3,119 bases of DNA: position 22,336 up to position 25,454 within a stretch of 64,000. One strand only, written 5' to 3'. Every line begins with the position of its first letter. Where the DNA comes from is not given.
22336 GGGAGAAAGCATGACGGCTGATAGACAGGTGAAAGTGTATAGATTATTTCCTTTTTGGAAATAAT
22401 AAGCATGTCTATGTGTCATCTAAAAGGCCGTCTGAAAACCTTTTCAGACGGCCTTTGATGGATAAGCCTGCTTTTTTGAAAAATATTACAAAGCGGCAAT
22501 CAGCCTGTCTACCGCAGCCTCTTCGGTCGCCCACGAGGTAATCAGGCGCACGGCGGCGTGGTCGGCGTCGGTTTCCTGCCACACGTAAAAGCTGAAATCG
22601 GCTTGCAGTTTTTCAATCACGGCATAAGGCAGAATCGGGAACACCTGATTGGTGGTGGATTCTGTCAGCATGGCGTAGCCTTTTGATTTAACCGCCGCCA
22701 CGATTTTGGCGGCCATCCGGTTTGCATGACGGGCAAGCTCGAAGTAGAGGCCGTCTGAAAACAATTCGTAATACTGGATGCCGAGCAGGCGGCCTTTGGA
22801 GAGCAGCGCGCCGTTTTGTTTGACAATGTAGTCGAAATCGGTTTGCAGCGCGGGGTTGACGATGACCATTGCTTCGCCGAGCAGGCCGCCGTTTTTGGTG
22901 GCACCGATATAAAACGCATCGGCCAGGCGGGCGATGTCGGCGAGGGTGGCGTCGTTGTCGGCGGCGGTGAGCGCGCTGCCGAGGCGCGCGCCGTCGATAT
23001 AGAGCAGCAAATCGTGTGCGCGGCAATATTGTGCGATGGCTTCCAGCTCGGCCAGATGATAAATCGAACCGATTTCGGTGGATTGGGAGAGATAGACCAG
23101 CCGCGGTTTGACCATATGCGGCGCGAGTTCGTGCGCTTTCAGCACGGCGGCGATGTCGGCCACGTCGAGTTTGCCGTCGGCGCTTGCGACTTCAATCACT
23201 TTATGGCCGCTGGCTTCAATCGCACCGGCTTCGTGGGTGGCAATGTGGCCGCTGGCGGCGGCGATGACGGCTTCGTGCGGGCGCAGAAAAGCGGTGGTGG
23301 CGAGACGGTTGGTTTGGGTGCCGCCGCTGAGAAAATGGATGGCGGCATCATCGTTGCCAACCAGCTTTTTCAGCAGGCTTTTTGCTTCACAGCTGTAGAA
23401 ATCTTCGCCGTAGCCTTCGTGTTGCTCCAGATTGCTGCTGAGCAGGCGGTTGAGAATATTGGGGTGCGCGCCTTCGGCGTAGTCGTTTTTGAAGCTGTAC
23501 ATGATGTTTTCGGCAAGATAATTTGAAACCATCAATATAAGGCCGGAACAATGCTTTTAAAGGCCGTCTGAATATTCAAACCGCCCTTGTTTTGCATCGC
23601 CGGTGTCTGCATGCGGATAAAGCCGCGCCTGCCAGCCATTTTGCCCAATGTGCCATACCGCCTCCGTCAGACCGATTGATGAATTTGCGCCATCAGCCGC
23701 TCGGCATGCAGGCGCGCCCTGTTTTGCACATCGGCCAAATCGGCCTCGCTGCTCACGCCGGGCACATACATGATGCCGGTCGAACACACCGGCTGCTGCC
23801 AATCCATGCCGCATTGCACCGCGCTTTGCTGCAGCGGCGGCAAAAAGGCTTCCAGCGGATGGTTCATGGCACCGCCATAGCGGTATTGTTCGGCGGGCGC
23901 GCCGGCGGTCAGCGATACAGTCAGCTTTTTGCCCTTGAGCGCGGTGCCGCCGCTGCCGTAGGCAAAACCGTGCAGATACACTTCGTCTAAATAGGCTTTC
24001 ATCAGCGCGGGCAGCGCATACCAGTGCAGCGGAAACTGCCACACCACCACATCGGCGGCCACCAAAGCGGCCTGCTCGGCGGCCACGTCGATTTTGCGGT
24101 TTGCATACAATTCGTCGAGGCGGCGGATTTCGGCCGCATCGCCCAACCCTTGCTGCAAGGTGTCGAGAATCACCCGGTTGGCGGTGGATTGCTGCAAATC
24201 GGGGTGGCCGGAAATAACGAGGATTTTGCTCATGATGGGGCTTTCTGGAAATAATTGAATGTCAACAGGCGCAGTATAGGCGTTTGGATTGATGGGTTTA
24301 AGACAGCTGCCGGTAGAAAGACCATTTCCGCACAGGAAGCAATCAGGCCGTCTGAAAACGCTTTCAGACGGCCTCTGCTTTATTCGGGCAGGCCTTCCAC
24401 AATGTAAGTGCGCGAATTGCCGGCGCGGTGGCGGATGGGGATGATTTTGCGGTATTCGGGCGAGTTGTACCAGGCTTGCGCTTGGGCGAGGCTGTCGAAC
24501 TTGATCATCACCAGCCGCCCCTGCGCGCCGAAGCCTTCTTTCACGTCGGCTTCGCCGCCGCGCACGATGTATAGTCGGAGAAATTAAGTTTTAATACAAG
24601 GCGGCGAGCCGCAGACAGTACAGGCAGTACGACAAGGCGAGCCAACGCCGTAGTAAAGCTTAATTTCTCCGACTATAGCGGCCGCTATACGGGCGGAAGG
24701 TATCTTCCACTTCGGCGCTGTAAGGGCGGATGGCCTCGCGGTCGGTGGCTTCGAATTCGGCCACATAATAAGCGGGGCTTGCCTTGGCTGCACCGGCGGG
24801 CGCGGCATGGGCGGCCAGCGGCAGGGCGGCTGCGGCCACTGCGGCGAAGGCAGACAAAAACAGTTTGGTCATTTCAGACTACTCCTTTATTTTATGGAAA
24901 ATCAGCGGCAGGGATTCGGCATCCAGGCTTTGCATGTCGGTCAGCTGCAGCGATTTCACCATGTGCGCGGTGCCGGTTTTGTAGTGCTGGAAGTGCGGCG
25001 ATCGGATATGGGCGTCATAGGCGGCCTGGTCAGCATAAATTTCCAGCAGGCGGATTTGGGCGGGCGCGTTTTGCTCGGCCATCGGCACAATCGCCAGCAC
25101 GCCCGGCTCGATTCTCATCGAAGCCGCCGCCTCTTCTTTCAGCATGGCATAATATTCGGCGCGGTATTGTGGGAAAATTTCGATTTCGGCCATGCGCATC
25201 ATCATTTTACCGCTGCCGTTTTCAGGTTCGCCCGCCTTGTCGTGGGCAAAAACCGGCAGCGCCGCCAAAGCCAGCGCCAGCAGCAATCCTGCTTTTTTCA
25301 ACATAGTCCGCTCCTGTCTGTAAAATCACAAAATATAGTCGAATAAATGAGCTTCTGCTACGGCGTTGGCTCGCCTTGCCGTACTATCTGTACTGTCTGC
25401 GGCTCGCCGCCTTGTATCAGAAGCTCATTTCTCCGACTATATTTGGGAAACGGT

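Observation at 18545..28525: LysR-associated accessory cluster of redox and electrophile-detoxification enzymes, punctuated by MITEs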

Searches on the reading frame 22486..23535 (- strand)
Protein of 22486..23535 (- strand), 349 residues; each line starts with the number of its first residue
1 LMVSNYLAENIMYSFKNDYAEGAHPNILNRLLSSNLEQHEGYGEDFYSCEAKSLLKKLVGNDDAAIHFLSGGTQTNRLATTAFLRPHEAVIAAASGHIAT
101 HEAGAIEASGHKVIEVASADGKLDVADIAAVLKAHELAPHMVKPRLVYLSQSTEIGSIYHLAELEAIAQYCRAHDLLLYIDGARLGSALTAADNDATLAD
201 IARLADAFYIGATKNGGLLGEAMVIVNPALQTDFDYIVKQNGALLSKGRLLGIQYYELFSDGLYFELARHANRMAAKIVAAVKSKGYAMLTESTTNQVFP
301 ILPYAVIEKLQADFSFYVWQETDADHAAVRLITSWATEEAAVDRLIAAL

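Call 3: search_protein_families(library=pfam, proteins=[window:22486-23535:-])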
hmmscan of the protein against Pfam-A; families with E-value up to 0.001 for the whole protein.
window:22486-23535:- (349 aa): 3 families
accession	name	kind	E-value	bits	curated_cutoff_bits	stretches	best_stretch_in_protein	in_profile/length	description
PF01212.27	Beta_elim_lyase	-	1.2e-32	113.9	27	1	38-299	24-282/288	Beta-eliminating lyase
PF00155.27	Aminotran_1_2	-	1.1e-08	35.1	19.7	1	41-220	37-225/361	Aminotransferase class I and II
PF00266.25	Aminotran_5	-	2.2e-06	27.4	21.5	1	50-232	47-219/371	Aminotransferase class-V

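Call 29: search_protein_families(library=ncbifam, proteins=[window:22486-23532:-], max_evalue=0.00001)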
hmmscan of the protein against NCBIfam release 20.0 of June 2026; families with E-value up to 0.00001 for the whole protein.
window:22486-23532:- (348 aa): 2 families
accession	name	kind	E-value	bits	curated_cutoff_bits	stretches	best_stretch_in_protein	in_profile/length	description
NF041359.1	GntG_guanitoxin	subfamily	2.1e-14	53.4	230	1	40-209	33-200/343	GntG family PLP-dependent aldolase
NF007825.0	PRK10534.1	equivalog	5.8e-14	51.8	312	1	41-236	30-221/333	low-specificity L-threonine aldolase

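Call 49: search_solved_structures(query=window:22486-23532:-, max_evalue=0.00001)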
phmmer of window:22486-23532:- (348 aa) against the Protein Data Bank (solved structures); distinct sequences matched with E-value up to 0.00001: 15.
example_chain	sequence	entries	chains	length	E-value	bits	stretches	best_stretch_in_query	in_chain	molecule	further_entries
1svv_A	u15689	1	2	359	8.4e-103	347.2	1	11-346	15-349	THREONINE ALDOLASE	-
7yvr_A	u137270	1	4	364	1.5e-44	155.8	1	11-347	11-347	L-threonine aldolase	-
9l9g_A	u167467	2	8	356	1.4e-43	152.6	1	11-347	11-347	L-threonine aldolase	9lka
7w0i_A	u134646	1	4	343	1.5e-41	146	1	13-348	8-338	L-threonine aldolase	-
5vye_A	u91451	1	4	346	4e-41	144.6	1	14-346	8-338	L-threonine aldolase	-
1v72_A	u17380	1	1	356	2.1e-37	132.3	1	13-345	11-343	Aldolase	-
3wgb_A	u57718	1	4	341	5.5e-10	42.3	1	41-214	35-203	L-allo-threonine aldolase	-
3wgc_A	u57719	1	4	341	2.5e-09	40.1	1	41-214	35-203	L-allo-threonine aldolase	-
3lws_A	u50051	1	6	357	3.5e-09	39.6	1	57-269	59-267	Aromatic amino acid beta-eliminating lyase/threonine aldolase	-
3wlx_B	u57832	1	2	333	6.6e-09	38.7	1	41-223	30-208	Low specificity L-threonine aldolase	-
4lnj_A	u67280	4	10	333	7.1e-09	38.6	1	41-223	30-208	Low-specificity L-threonine aldolase | Low specificity L-threonine aldolase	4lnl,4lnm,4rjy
1jg8_A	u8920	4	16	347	2.9e-07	33.3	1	39-206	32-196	L-allo-threonine aldolase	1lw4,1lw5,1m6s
2fm1_A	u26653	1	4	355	3.3e-07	33.1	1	39-206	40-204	L-allo-threonine aldolase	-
9e97_A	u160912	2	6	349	2e-06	30.5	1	39-206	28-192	L-allo-threonine aldolase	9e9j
3pj0_A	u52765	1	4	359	3.4e-06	29.8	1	33-264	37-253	Lmo0305 protein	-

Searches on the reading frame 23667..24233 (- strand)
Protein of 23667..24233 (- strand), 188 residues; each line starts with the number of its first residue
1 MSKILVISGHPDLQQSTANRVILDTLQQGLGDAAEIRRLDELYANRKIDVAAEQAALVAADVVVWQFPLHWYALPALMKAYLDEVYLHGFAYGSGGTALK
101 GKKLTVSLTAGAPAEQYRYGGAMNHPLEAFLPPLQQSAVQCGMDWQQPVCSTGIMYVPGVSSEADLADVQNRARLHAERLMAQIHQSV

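Call 3: search_protein_families(library=pfam, proteins=[window:23667-24233:-])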
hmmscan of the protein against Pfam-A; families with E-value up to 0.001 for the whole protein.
window:23667-24233:- (188 aa): 2 families
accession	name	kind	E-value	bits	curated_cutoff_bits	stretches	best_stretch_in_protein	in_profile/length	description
PF02525.22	Flavodoxin_2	-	1.8e-41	142.4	27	1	2-173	1-194/198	Flavodoxin-like fold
PF03358.20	FMN_red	-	4.2e-05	23.6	24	1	3-111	2-116/152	NADPH-dependent FMN reductase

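Call 11: find_encoding_contigs(protein=window:23667-24233:-, flank=10000, max_places=10)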
Protein window:23667-24233:- (188 aa): 1 contig read that carries it; 1 place shown.
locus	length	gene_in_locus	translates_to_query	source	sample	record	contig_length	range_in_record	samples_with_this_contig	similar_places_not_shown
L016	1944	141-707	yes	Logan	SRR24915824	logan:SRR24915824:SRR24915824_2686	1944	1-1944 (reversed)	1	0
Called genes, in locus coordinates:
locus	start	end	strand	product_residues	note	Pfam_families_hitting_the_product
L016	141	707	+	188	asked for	PF02525:Flavodoxin_2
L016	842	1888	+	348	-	PF00155:Aminotran_1_2, PF01212:Beta_elim_lyase, PF00266:Aminotran_5 (weak)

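Call 29: search_protein_families(library=ncbifam, proteins=[window:23667-24233:-], max_evalue=0.00001)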
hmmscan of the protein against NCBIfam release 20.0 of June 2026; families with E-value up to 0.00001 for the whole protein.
window:23667-24233:- (188 aa): 3 families
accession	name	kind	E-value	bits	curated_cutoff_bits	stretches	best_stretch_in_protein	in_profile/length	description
NF002044.1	PRK00871.1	equivalog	3.9e-50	169.6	210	1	4-154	1-149/170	glutathione-regulated potassium-efflux system oxidoreductase KefF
NF003430.0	PRK04930.1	equivalog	4.7e-34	117.4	240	1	2-150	6-152/184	glutathione-regulated potassium-efflux system ancillary protein KefG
NF007280.0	PRK09739.1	equivalog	1e-13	51.4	162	1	49-114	69-134/199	NAD(P)H oxidoreductase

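Call 30: search_solved_structures(query=window:23667-24233:-, max_evalue=0.00001)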
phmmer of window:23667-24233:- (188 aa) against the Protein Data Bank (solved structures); distinct sequences matched with E-value up to 0.00001: 34.
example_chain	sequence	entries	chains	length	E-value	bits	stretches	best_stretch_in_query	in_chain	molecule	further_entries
3f2v_A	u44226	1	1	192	9.2e-34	119.8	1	1-175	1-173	General stress protein 14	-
5lva_A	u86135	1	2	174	1e-33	119.7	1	3-176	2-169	NAD(P)H-FMN oxidoreductase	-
3eyw_A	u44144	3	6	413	1.1e-32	116.4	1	3-150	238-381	C-terminal domain of Glutathione-regulated potassium-efflux system protein kefC fused to f | Glutathione-regulated potassium-efflux system protein kefC, linker,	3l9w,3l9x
4gi5_A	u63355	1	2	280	1.8e-15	60.3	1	45-137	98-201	quinone reductase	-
3te7_A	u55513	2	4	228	2.8e-15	59.6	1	42-165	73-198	Ribosyldihydronicotinamide dehydrogenase [quinone]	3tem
3tzb_A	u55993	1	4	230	2.8e-15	59.6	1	42-165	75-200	Ribosyldihydronicotinamide dehydrogenase [quinone]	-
1qr2_A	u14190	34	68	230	2.8e-15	59.6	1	42-165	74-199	PROTEIN (QUINONE REDUCTASE TYPE 2) | NRH dehydrogenase [quinone] 2 | Ribosyldihydronicotinamide dehydrogenase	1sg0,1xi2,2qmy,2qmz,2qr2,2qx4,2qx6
1zx1_A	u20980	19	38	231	2.8e-15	59.6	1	42-165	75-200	NRH dehydrogenase [quinone] 2 | Ribosyldihydronicotinamide dehydrogenase [quinone]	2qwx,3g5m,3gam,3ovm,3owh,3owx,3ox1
3fw1_A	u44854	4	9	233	2.9e-15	59.6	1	42-164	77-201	Ribosyldihydronicotinamide dehydrogenase [quinone]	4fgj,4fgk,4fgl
5lbt_A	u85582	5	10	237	3e-15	59.5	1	41-164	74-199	Ribosyldihydronicotinamide dehydrogenase [quinone]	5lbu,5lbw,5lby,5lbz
2bzs_A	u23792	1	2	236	3e-15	59.5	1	42-164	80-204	NRH DEHYDROGENASE [QUINONE] 2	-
3o73_A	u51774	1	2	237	3e-15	59.5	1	42-164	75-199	Ribosyldihydronicotinamide dehydrogenase [quinone]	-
7o4d_A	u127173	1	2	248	3.3e-15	59.4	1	42-164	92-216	Ribosyldihydronicotinamide dehydrogenase [quinone]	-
1qrd_A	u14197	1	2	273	1.3e-13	54.2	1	48-158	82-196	QUINONE-REDUCTASE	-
5fuq_A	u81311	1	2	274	1.5e-13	54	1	48-159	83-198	NAD(P)H DEHYDROGENASE [QUINONE] 1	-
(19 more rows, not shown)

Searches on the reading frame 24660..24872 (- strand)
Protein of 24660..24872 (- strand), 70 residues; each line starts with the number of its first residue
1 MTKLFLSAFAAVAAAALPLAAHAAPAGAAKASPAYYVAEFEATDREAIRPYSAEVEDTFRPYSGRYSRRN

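Call 10: search_protein_families(library=pfam, proteins=[window:24660-24872:-])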
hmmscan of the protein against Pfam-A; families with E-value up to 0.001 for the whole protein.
window:24660-24872:- (70 aa): 1 family
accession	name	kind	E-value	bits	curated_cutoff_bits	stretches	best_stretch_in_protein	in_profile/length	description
PF07045.17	DUF1330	-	0.00041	21.1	23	1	33-66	1-34/94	Domain of unknown function (DUF1330)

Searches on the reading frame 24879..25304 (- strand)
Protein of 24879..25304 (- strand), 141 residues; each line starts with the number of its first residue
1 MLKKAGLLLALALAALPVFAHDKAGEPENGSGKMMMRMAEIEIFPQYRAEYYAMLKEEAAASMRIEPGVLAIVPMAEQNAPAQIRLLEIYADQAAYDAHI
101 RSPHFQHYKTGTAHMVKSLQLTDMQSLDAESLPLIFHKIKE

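Call 3: search_protein_families(library=pfam, proteins=[window:24879-25304:-])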
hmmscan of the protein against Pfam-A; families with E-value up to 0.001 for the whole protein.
window:24879-25304:- (141 aa): 1 family
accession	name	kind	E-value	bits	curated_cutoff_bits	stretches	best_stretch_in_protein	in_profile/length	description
PF03992.22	ABM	-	1.5e-12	48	23.1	1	34-109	1-76/78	Antibiotic biosynthesis monooxygenase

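Call 29: search_protein_families(library=ncbifam, proteins=[window:24879-25304:-], max_evalue=0.00001)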
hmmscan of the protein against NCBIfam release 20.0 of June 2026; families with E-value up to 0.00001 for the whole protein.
window:24879-25304:- (141 aa): 0 families

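Call 84: search_solved_structures(query=window:24879-25304:-, max_evalue=0.001)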
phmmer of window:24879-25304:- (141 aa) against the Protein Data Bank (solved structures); distinct sequences matched with E-value up to 0.001: 3.
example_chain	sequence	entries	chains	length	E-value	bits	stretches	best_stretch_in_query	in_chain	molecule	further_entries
3kkf_A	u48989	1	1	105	7.6e-25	90.8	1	32-125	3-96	Putative antibiotic biosynthesis monooxygenase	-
3f44_A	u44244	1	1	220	1.6e-12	51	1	32-121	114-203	putative monooxygenase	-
3mcs_A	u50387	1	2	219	2e-05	28.1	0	40-131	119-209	Putative monooxygenase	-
